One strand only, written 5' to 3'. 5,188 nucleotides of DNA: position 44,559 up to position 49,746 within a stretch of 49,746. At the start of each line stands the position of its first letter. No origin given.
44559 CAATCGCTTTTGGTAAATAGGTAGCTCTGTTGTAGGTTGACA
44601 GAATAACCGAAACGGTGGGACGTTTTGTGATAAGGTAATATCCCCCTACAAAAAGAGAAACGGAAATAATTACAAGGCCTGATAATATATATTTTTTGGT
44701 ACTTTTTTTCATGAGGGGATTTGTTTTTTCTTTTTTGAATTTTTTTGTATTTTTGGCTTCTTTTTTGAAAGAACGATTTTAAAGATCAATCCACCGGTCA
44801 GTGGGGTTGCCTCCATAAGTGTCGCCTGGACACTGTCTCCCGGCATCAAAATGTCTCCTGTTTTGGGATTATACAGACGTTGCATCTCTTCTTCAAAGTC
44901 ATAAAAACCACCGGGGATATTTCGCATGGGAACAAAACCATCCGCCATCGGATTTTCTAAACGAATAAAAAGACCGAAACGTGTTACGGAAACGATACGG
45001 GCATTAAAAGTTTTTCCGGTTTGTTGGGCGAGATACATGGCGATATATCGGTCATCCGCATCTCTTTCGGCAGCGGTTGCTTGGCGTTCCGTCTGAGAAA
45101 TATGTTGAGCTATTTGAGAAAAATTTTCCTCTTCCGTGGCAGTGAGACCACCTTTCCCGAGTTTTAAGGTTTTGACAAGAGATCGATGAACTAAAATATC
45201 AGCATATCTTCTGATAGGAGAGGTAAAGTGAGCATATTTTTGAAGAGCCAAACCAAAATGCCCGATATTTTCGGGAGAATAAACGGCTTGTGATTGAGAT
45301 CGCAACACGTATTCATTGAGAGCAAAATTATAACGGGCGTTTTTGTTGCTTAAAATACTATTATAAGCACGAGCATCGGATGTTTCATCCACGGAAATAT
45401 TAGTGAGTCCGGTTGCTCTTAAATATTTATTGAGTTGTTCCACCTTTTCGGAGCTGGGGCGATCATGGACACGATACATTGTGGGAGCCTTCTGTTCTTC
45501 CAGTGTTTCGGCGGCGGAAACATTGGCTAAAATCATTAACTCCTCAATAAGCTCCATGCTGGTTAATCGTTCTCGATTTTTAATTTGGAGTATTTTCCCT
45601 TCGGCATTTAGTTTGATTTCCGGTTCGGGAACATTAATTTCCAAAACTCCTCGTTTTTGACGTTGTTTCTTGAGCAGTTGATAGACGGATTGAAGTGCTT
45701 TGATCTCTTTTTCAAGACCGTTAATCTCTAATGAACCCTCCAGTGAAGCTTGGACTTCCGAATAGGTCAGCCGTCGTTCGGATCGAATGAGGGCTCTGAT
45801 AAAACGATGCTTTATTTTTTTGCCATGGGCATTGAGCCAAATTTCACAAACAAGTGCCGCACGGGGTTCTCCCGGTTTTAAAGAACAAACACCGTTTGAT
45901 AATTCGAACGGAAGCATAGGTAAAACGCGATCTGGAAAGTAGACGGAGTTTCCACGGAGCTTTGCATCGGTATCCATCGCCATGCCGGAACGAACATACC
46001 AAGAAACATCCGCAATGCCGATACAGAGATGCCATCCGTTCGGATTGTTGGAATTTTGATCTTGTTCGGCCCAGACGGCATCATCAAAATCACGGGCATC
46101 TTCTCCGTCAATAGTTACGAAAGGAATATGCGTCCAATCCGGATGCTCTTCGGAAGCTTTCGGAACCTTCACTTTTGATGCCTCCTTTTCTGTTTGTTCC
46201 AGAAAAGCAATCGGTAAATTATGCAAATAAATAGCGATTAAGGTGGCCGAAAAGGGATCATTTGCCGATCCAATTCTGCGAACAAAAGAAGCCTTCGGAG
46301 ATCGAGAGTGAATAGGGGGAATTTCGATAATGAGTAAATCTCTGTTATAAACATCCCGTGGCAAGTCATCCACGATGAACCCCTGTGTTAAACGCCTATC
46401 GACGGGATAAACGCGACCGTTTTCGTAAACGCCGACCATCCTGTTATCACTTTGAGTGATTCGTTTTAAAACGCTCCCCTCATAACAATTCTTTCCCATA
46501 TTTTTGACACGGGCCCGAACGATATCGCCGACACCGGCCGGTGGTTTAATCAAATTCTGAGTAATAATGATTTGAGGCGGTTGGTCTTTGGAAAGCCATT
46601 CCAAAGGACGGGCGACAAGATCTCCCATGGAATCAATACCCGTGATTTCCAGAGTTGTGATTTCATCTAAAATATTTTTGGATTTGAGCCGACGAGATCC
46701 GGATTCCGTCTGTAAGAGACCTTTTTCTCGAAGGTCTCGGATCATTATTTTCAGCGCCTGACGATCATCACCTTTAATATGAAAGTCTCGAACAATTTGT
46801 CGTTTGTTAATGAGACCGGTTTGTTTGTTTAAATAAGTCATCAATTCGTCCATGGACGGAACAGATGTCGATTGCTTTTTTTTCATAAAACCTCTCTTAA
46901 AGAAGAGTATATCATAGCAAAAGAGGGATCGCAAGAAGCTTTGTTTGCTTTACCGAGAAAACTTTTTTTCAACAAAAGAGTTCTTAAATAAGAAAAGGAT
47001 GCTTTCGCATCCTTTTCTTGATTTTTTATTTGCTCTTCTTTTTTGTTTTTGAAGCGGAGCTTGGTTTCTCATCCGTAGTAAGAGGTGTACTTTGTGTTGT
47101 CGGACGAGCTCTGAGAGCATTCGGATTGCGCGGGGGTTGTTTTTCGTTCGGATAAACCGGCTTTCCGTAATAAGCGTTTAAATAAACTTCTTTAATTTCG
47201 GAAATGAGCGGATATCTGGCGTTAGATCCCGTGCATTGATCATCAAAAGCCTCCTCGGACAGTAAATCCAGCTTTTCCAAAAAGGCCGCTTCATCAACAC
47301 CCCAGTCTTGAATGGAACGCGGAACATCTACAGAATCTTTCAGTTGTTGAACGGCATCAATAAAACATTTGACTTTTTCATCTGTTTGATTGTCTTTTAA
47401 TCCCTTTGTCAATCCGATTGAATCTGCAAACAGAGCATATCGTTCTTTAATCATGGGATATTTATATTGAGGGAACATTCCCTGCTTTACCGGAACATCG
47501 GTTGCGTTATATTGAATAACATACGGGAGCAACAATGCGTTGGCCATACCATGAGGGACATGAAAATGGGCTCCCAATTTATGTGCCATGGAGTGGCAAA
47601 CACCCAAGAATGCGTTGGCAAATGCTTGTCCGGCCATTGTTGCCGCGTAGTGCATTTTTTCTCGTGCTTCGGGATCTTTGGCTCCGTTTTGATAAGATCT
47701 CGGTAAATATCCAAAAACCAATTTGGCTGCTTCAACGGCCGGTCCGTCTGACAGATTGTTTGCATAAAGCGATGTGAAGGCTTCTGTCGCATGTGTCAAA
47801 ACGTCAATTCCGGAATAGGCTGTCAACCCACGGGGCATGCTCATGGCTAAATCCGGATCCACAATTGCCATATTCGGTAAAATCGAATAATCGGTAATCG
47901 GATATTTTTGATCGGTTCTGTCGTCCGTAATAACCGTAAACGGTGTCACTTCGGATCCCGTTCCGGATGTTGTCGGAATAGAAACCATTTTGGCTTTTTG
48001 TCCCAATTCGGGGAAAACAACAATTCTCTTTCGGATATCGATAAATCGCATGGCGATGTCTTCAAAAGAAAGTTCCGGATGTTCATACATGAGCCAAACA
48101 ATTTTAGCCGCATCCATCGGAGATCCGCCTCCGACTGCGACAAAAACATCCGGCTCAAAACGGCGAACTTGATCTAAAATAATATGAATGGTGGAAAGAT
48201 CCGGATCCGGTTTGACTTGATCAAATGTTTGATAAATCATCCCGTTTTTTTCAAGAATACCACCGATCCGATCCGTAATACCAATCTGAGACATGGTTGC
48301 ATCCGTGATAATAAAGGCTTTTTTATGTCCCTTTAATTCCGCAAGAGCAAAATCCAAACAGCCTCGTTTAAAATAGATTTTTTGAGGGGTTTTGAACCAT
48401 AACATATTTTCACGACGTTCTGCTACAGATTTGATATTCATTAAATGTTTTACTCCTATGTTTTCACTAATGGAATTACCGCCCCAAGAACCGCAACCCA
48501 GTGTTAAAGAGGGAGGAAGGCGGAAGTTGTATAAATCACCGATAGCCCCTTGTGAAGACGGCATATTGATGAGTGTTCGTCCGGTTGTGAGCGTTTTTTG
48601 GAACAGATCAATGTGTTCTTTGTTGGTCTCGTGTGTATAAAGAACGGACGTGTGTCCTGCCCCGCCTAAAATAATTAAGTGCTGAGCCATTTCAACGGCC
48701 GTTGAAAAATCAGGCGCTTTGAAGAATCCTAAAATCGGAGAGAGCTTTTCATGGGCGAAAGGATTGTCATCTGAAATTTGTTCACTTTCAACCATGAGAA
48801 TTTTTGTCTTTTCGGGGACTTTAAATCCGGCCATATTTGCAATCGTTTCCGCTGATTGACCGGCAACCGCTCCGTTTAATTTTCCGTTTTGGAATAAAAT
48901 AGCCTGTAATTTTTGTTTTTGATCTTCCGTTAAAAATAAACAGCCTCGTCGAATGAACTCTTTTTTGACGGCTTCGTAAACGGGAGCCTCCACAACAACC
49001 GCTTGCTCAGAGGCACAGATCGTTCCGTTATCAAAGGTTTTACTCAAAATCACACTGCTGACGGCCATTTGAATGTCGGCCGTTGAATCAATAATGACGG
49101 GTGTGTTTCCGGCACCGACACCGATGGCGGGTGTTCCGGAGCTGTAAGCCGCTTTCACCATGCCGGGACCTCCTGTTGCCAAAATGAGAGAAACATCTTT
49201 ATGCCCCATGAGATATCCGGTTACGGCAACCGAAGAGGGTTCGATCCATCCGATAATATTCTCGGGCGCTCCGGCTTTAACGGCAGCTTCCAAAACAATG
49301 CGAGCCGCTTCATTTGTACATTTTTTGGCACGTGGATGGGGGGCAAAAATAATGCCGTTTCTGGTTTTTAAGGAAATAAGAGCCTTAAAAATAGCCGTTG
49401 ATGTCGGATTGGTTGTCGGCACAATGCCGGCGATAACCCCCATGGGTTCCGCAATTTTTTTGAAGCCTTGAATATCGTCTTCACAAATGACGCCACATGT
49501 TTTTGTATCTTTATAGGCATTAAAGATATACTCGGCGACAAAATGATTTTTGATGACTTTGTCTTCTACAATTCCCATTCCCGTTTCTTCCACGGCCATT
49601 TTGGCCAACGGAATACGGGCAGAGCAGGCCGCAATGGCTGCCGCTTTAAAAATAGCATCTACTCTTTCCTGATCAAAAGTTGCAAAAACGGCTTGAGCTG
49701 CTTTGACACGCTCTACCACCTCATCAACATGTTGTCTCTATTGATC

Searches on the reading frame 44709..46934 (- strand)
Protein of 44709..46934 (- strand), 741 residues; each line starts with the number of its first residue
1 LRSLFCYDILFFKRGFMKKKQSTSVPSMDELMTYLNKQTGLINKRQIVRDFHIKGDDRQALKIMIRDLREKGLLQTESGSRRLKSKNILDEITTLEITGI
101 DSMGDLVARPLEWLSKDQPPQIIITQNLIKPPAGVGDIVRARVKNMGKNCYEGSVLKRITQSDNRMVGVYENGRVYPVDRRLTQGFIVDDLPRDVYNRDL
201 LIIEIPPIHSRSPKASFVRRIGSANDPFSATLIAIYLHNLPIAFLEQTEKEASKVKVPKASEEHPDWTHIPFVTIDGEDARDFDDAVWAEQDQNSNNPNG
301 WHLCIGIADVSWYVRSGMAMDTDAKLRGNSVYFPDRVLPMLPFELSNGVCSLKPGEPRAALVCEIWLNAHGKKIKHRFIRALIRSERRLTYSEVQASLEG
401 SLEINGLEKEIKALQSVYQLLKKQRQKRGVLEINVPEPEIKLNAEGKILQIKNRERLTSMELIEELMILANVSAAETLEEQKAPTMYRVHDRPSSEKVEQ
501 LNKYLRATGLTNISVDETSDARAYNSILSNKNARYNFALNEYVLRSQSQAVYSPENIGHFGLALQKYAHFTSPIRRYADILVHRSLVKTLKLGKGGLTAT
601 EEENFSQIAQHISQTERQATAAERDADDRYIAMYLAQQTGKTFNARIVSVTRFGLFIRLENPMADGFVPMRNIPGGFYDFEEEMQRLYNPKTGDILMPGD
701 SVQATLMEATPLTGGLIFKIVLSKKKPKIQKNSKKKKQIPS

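Call 45: search_protein_families(library=pfam, proteins=[window:44709-46934:-], max_evalue=0.001)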
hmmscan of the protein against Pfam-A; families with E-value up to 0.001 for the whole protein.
window:44709-46934:- (741 aa): 3 families
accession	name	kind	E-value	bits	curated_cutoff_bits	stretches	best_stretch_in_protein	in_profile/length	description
PF00773.25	RNB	-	2.1e-97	326.7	29.3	1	266-590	3-324/326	RNB domain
PF00575.29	S1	-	2.1e-05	25.2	22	1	638-674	3-38/74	S1 RNA binding domain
PF17876.7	CSD2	-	3.3e-05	24.3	26.2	0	175-244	2-73/74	Cold shock domain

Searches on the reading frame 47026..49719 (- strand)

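Call 45: search_protein_families(library=pfam, proteins=[window:47026-49719:-], max_evalue=0.001)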
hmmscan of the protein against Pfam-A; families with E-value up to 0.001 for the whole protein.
window:47026-49719:- (897 aa): 4 families
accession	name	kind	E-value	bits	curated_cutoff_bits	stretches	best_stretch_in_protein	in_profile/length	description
PF25137.1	ADH_Fe_C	-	1.5e-50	172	27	1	633-850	1-194/194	Fe-containing alcohol dehydrogenase family, C-terminal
PF00465.25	Fe-ADH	-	1e-45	155.8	31.3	1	445-622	1-168/168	Iron-containing alcohol dehydrogenase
PF00171.27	Aldedh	-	1e-19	70.9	23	1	5-257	38-291/461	Aldehyde dehydrogenase family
PF13685.12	Fe-ADH_2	-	1.4e-08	35.3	28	1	459-542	14-94/149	Iron-containing alcohol dehydrogenase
